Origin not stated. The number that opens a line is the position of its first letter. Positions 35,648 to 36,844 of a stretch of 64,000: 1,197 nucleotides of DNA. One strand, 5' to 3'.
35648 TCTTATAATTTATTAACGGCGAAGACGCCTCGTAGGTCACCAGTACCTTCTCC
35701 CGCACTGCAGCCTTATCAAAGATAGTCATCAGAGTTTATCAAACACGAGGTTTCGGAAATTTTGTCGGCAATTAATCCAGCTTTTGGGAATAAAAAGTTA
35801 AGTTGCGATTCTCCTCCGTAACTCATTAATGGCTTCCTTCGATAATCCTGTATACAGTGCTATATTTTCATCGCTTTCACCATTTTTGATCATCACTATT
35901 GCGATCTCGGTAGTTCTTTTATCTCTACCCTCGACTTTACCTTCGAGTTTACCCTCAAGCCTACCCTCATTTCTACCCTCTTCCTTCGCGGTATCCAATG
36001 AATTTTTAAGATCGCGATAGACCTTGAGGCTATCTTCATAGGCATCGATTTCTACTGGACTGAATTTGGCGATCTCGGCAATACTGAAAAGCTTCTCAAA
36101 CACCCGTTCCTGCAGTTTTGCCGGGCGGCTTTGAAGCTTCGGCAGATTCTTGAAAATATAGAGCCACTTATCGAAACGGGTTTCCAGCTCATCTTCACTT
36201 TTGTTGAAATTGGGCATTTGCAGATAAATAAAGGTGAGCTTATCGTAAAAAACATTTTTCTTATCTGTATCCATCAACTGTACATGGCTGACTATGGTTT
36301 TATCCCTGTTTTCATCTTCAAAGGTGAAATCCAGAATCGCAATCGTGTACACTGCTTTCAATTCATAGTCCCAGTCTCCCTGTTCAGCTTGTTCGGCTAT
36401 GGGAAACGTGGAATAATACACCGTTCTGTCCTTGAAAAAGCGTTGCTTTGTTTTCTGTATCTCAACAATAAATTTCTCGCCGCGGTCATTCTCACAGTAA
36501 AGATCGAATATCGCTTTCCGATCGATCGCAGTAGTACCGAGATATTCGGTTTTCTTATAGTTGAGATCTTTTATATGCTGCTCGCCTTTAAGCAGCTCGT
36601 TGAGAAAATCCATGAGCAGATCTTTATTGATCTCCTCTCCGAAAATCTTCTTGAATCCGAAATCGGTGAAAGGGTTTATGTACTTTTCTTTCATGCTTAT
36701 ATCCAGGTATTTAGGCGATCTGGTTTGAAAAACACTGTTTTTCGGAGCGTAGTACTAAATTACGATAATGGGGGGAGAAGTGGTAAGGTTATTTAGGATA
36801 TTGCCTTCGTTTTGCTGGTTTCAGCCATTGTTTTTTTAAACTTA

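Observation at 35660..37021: Rpn-family 'putative transposase' gene bracketed by inverted copies of the element with TTAA outer edges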

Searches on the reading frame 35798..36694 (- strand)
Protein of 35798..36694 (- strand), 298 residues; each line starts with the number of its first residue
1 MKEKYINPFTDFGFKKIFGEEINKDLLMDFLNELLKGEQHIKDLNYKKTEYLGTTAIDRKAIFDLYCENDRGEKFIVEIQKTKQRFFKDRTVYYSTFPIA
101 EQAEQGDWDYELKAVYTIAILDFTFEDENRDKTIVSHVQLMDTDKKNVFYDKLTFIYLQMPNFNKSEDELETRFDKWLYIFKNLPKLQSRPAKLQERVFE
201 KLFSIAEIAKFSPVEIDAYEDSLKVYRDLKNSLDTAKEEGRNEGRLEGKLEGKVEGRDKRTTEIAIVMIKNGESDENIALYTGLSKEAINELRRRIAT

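Call 13: search_protein_families(library=pfam, proteins=[window:35798-36694:-], max_evalue=0.01)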
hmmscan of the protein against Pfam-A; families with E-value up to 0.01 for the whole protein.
window:35798-36694:- (298 aa): 1 family
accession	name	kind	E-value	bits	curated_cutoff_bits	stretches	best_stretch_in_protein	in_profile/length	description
PF12784.13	PDDEXK_2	-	9.2e-76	255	27.4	1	8-236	1-229/229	PD-(D/E)XK nuclease family transposase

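Call 14: find_encoding_contigs(protein=window:35798-36694:-, flank=10000, max_places=10)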
Protein window:35798-36694:- (298 aa): 3 contigs read that carry it; 1 place shown.
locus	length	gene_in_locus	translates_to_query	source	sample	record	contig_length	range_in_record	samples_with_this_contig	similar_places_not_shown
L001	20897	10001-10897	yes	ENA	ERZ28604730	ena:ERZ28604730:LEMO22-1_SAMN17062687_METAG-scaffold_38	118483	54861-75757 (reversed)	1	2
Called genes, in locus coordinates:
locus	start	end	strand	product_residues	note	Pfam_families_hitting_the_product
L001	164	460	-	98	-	-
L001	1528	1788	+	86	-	PF27070:HTH_Rpn_C (faint)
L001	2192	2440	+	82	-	-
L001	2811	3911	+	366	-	PF01571:GCV_T, PF08669:GCV_T_C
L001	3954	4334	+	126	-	PF01597:GCV_H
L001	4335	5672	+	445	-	PF02347:GDC-P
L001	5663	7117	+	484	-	PF02347:GDC-P, PF01041:DegT_DnrJ_EryC1 (faint), PF00155:Aminotran_1_2 (weak), PF00266:Aminotran_5, PF21478:GcvP2_C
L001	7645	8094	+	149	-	-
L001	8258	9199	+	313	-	PF00534:Glycos_transf_1, PF13692:Glyco_trans_1_4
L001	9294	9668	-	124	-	PF16124:RecQ_Zn_bind (weak)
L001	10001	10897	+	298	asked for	PF12784:PDDEXK_2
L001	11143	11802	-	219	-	PF01066:CDP-OH_P_transf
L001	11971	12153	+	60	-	PF00830:Ribosomal_L28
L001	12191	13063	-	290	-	PF00800:PDT, PF01842:ACT (weak)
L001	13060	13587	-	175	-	PF00877:NLPC_P60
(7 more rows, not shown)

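Call 29: list_cluster_members(proteins=[window:35798-36694:-, P0001, window:34893-35552:+])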
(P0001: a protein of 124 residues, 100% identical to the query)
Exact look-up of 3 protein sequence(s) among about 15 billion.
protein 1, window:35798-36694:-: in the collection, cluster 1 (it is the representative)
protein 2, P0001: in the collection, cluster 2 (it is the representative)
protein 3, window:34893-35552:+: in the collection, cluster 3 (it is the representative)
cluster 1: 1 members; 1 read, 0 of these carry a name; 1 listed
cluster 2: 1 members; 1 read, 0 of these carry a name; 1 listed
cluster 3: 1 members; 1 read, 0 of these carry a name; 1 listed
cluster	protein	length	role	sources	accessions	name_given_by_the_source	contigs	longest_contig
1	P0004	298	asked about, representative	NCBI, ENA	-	-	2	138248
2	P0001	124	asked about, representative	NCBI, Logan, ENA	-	-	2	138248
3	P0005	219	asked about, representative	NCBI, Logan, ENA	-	-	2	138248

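Call 30: find_homologous_proteins(query=window:35798-36694:-, max_evalue=1e-20)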
Query window:35798-36694:- (298 aa): 8000 proteins with E <= 1e-20 among 8000 candidates; the best 120 are listed.
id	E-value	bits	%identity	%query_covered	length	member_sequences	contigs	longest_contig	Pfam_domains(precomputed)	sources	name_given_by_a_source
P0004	2.3e-191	652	100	100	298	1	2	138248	PF12784.14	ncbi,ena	-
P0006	1.5e-162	558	86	100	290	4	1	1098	PF12784.14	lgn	-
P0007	6.0e-158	543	85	100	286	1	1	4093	PF12784.14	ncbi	ncbi:MAG: Rpn family recombination-promoting nuclease/putative transposase [Chitinispirillaceae bact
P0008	6.1e-146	503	76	99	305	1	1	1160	PF12784.14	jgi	jgi:predicted transposase/invertase (TIGR01784 family)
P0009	2.8e-144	498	76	98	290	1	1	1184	PF12784.14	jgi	jgi:predicted transposase/invertase (TIGR01784 family)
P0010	3.9e-143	494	75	99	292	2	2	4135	PF12784.14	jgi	-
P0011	1.5e-141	489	74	99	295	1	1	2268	PF12784.14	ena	-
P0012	3.6e-140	484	74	99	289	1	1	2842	PF12784.14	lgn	-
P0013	4.8e-139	481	71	99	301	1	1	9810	PF12784.14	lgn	-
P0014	7.5e-139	480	75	100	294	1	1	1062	PF12784.14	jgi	jgi:predicted transposase/invertase (TIGR01784 family)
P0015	1.3e-137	476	75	100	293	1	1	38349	PF12784.14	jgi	jgi:predicted transposase/invertase (TIGR01784 family)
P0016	2.7e-135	468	70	98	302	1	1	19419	PF12784.14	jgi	jgi:predicted transposase/invertase (TIGR01784 family)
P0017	5.7e-135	467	71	99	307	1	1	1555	PF12784.14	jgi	jgi:predicted transposase/invertase (TIGR01784 family)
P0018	6.2e-135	467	72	99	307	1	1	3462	PF12784.14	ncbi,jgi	ncbi:MAG: Rpn family recombination-promoting nuclease/putative transposase [Chitinispirillia bacteri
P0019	7.0e-135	467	70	100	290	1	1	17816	PF12784.14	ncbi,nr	ncbi:MAG TPA: Rpn family recombination-promoting nuclease/putative transposase [Chitinispirillaceae 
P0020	1.1e-133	463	71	100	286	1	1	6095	PF12784.14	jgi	jgi:predicted transposase/invertase (TIGR01784 family)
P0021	2.2e-133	462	73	99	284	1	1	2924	PF12784.14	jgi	jgi:predicted transposase/invertase (TIGR01784 family)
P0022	1.2e-132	460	72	98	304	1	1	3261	PF12784.14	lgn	-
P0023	4.2e-132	458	71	99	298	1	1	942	PF12784.14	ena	-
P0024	7.1e-132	457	71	99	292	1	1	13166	PF12784.14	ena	-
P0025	1.0e-131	457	71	100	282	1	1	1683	PF12784.14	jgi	jgi:predicted transposase/invertase (TIGR01784 family)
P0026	7.2e-131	454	73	98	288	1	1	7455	PF12784.14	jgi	jgi:predicted transposase/invertase (TIGR01784 family)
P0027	1.9e-129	449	70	99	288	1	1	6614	PF12784.14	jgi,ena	-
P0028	3.5e-128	445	70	99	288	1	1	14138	PF12784.14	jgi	jgi:predicted transposase/invertase (TIGR01784 family)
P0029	3.7e-128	445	69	99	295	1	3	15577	PF12784.14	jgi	jgi:predicted transposase/invertase (TIGR01784 family)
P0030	2.6e-127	442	69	99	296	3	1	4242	PF12784.14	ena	-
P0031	5.2e-127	441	69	99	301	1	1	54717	PF12784.14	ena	-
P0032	7.2e-127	441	70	99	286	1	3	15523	PF12784.14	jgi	jgi:predicted transposase/invertase (TIGR01784 family)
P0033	2.0e-126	439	79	82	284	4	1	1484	PF12784.14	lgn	-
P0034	5.7e-126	438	68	98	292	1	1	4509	PF12784.14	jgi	-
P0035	8.1e-125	434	74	86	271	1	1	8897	PF12784.14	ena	-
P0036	9.3e-125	434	68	99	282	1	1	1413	PF12784.14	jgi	jgi:predicted transposase/invertase (TIGR01784 family)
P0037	2.3e-124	433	70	98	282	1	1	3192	PF12784.14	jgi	jgi:predicted transposase/invertase (TIGR01784 family)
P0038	8.4e-124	431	68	99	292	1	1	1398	PF12784.14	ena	-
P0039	1.0e-120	421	67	99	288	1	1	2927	PF12784.14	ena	-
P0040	2.6e-120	419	69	96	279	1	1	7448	PF12784.14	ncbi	-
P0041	4.4e-119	415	67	99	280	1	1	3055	PF12784.14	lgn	-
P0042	9.4e-119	414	65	99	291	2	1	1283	PF12784.14,PF27070.1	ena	-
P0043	2.0e-118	413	66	98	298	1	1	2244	PF12784.14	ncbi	-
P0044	1.2e-117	411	66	98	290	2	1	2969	PF12784.14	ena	-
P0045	5.3e-117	408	65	99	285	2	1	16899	PF12784.14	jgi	jgi:predicted transposase/invertase (TIGR01784 family)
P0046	9.0e-117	408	65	99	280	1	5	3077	PF12784.14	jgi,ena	-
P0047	1.2e-116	407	65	98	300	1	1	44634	PF12784.14,PF27070.1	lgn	-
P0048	3.2e-116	406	65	97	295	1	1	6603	PF12784.14,PF27070.1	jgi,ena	-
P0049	4.8e-116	405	65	97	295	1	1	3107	PF12784.14,PF27070.1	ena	-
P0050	5.6e-116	405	66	99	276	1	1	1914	PF12784.14,PF27070.1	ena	-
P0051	7.1e-116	405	67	97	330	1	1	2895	PF12784.14,PF27070.1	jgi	jgi:predicted transposase/invertase (TIGR01784 family)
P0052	7.8e-116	405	66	98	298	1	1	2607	PF12784.14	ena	-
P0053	1.2e-115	404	66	98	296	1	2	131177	PF12784.14,PF27070.1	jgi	jgi:predicted transposase/invertase (TIGR01784 family)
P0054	1.3e-115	404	66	98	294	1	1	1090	PF12784.14,PF27070.1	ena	-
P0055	1.7e-115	403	67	98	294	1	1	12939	PF12784.14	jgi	jgi:predicted transposase/invertase (TIGR01784 family)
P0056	2.6e-115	403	66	98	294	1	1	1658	PF12784.14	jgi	-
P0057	2.7e-115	403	66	98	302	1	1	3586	PF12784.14,PF27070.1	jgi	jgi:predicted transposase/invertase (TIGR01784 family)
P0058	3.4e-115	402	66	98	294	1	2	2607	PF12784.14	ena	-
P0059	4.5e-115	402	63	95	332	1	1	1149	PF12784.14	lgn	-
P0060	4.7e-115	402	64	99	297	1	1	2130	PF12784.14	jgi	jgi:predicted transposase/invertase (TIGR01784 family)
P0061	9.4e-115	401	67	98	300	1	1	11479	PF12784.14,PF27070.1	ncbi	-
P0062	9.6e-115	401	65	98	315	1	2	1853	PF12784.14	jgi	-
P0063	1.0e-114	401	66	98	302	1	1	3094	PF12784.14,PF27070.1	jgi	jgi:predicted transposase/invertase (TIGR01784 family)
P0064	1.3e-114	401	64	99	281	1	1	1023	PF12784.14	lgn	-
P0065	1.4e-114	400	67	98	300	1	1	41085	PF12784.14,PF27070.1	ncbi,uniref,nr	ncbi:Rpn family recombination-promoting nuclease/putative transposase [Arcicella aquatica]|uniref:Rp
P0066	1.5e-114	400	66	98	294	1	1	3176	PF12784.14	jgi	-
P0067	1.5e-114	400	64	98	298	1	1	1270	PF12784.14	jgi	-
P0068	2.7e-114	400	66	98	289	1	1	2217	PF12784.14,PF27070.1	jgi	-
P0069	2.9e-114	399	63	97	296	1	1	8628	PF12784.14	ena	-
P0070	3.0e-114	399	62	98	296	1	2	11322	PF12784.14,PF27070.1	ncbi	-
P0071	3.2e-114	399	66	98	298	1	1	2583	PF12784.14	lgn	-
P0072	3.6e-114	399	63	98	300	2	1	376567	PF12784.14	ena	-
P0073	3.9e-114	399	61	100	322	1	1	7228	PF12784.14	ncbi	-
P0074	4.5e-114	399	66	98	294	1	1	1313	PF12784.14,PF27070.1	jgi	jgi:predicted transposase/invertase (TIGR01784 family)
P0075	6.6e-114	398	66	97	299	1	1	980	PF12784.14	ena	-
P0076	1.0e-113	398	67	97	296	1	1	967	PF12784.14,PF27070.1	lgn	-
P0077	1.1e-113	398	67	97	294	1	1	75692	PF12784.14,PF27070.1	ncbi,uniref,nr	ncbi:Rpn family recombination-promoting nuclease/putative transposase [Arcicella rosea]|uniref:Putat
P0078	1.3e-113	397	63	98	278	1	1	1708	PF12784.14,PF27070.1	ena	-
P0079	1.3e-113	397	65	98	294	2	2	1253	PF12784.14,PF27070.1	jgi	-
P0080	1.4e-113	397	65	98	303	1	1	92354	PF12784.14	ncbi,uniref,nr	ncbi:Rpn family recombination-promoting nuclease/putative transposase [Pontibacter qinzhouensis]|uni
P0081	1.4e-113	397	66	98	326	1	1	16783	PF12784.14,PF27070.1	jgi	-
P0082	2.0e-113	397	63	99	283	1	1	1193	PF12784.14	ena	-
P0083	2.2e-113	397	65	98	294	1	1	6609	PF12784.14,PF27070.1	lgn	-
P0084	2.3e-113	396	65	98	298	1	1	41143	PF12784.14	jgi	-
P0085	2.4e-113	396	66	98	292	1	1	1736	PF12784.14,PF27070.1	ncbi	-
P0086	2.6e-113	396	65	98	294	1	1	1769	PF12784.14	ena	-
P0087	2.7e-113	396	67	97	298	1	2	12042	PF12784.14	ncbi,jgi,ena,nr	ncbi:MAG: hypothetical protein COW65_19470 [Cytophagales bacterium CG18_big_fil_WC_8_21_14_2_50_42_9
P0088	3.0e-113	396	65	98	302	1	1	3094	PF12784.14,PF27070.1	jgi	jgi:predicted transposase/invertase (TIGR01784 family)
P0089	3.1e-113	396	66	99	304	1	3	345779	PF12784.14,PF27070.1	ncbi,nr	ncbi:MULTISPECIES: Rpn family recombination-promoting nuclease/putative transposase [unclassified Ar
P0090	3.1e-113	396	66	99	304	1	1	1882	PF12784.14,PF27070.1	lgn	-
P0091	4.3e-113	396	65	98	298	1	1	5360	PF12784.14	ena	-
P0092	5.1e-113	395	66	98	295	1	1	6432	PF12784.14,PF27070.1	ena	-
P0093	5.5e-113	395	63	97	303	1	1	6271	PF12784.14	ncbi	-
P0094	7.1e-113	395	61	97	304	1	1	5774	PF12784.14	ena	-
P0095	7.2e-113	395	66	98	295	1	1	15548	PF12784.14,PF27070.1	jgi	-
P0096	1.1e-112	394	64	98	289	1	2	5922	PF12784.14,PF27070.1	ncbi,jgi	-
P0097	1.2e-112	394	64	98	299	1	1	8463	PF12784.14,PF27070.1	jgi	jgi:predicted transposase/invertase (TIGR01784 family)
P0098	1.3e-112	394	66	98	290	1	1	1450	PF12784.14,PF27070.1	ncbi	-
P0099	1.3e-112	394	65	98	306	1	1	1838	PF12784.14,PF27070.1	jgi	jgi:predicted transposase/invertase (TIGR01784 family)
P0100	1.5e-112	394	65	98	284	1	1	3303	PF12784.14,PF27070.1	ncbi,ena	-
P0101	1.7e-112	394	64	98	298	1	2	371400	PF12784.14,PF27070.1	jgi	-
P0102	1.8e-112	394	66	98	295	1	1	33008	PF12784.14,PF27070.1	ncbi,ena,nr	ncbi:MAG: hypothetical protein COW65_01780 [Cytophagales bacterium CG18_big_fil_WC_8_21_14_2_50_42_9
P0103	1.8e-112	394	64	98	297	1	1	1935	PF12784.14,PF27070.1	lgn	-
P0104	1.9e-112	393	62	98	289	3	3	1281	PF12784.14,PF27070.1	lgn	-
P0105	2.2e-112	393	61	99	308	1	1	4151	PF12784.14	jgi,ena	-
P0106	2.3e-112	393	65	98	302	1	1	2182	PF12784.14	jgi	jgi:predicted transposase/invertase (TIGR01784 family)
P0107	2.6e-112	393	62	99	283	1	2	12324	PF12784.14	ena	-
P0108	3.9e-112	392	64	97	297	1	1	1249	PF12784.14,PF27070.1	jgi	jgi:predicted transposase/invertase (TIGR01784 family)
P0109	4.2e-112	392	64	98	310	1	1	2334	PF12784.14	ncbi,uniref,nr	ncbi:Rpn family recombination-promoting nuclease/putative transposase [Pontibacter qinzhouensis]|uni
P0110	4.2e-112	392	63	99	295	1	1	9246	PF12784.14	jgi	jgi:predicted transposase/invertase (TIGR01784 family)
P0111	5.0e-112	392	65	97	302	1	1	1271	PF12784.14,PF27070.1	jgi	-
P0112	5.0e-112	392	65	97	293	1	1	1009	PF12784.14,PF27070.1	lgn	-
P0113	6.5e-112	392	61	98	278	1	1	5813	PF12784.14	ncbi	-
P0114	7.1e-112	392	61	97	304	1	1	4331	PF12784.14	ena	-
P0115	7.6e-112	391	66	98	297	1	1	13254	PF12784.14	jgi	jgi:predicted transposase/invertase (TIGR01784 family)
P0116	7.7e-112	391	65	98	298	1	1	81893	PF12784.14,PF27070.1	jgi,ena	-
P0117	7.9e-112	391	65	98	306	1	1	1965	PF12784.14,PF27070.1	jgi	jgi:predicted transposase/invertase (TIGR01784 family)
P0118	8.0e-112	391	64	98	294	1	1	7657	PF12784.14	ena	-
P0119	9.1e-112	391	63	99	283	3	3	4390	PF12784.14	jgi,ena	-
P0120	9.3e-112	391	62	99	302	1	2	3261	PF12784.14,PF27070.1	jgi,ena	-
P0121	1.1e-111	391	60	98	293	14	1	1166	PF12784.14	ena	-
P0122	1.2e-111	391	65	98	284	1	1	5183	PF12784.14,PF27070.1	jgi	-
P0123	1.3e-111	391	66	97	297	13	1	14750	PF12784.14,PF27070.1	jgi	-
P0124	1.4e-111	391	64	97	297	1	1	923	PF12784.14,PF27070.1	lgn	-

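Call 34: find_encoding_contigs(protein=P0007, flank=5000)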
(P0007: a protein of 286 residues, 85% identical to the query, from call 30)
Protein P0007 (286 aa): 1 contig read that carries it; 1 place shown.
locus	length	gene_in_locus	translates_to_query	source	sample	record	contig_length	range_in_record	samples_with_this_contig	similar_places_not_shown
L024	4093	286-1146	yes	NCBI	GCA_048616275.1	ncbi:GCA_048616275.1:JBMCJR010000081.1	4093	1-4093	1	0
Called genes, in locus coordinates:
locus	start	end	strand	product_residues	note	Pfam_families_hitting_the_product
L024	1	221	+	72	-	?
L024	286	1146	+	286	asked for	PF12784:PDDEXK_2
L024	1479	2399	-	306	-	-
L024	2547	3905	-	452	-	PF00232:Glyco_hydro_1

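Call 35: find_encoding_contigs(protein=P0006, flank=5000)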
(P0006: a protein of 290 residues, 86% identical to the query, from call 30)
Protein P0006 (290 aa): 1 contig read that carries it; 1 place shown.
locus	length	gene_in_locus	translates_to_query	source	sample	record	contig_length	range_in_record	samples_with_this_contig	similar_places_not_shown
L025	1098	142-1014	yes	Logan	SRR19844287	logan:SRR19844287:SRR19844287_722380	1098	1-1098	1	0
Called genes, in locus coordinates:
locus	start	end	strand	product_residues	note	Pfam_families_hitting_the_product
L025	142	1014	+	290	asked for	PF12784:PDDEXK_2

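Call 36: find_encoding_contigs(protein=P0019, flank=6000)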
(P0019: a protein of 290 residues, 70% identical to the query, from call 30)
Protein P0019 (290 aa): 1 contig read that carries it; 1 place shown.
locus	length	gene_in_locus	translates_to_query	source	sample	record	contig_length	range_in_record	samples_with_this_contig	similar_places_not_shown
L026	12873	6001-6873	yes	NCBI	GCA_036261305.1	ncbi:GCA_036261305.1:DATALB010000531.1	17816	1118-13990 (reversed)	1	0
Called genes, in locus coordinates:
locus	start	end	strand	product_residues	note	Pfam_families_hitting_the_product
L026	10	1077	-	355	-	-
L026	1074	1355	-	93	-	-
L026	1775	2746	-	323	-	-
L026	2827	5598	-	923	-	PF00691:OmpA (faint), PF01471:PG_binding_1 (weak)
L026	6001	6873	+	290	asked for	PF12784:PDDEXK_2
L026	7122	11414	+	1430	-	PF09479:Flg_new, PF18998:Flg_new_2, PF09479:Flg_new (weak), PF09603:Fib_succ_major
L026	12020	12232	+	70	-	PF10047:DUF2281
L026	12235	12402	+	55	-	-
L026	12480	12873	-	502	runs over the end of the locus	PF02055:Glyco_hydro_30, PF02057:Glyco_hydro_59 (faint), PF17189:Glyco_hydro_30C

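Call 69: find_encoding_contigs(protein=P0005, flank=10000, max_places=10)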
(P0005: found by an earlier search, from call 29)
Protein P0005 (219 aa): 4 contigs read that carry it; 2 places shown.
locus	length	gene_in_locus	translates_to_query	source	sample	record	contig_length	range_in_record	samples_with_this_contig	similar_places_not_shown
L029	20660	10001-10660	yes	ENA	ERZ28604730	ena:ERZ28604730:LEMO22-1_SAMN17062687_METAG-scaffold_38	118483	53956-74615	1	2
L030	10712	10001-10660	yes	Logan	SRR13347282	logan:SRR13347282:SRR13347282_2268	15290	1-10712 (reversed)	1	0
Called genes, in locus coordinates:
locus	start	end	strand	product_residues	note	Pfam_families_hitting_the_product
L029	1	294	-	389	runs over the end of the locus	-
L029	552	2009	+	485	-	PF00072:Response_reg, PF00990:GGDEF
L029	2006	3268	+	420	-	PF04413:Glycos_transf_N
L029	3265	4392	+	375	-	PF21694:DNA_pol3_delta_C (faint)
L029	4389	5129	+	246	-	PF01416:PseudoU_synth_1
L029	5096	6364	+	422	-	PF00089:Trypsin, PF13365:Trypsin_2, PF13180:PDZ_2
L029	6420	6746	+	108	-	PF14209:DUF4321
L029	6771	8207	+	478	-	PF01425:Amidase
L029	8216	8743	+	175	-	PF00877:NLPC_P60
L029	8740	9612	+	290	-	PF00800:PDT, PF01842:ACT (weak)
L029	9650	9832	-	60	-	PF00830:Ribosomal_L28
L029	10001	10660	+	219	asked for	PF01066:CDP-OH_P_transf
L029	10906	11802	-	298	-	PF12784:PDDEXK_2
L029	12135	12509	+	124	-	PF16124:RecQ_Zn_bind (weak)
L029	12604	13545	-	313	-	PF00534:Glycos_transf_1, PF13692:Glyco_trans_1_4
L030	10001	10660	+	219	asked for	PF01066:CDP-OH_P_transf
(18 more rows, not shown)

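Call 73: search_protein_families(library=ncbifam, proteins=[window:35798-36694:-], max_evalue=0.001)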
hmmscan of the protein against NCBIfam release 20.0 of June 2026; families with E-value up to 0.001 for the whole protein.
window:35798-36694:- (298 aa): 1 family
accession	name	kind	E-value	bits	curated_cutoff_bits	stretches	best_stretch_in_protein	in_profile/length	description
TIGR01784.1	T_den_put_tspse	subfamily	7.7e-28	98.1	52.1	1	10-292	2-273/273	Rpn family recombination-promoting nuclease/putative transposase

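Call 74: search_protein_families(library=padloc, proteins=[window:35798-36694:-], max_evalue=0.001)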
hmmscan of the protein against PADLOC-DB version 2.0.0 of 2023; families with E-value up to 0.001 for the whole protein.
window:35798-36694:- (298 aa): 0 families
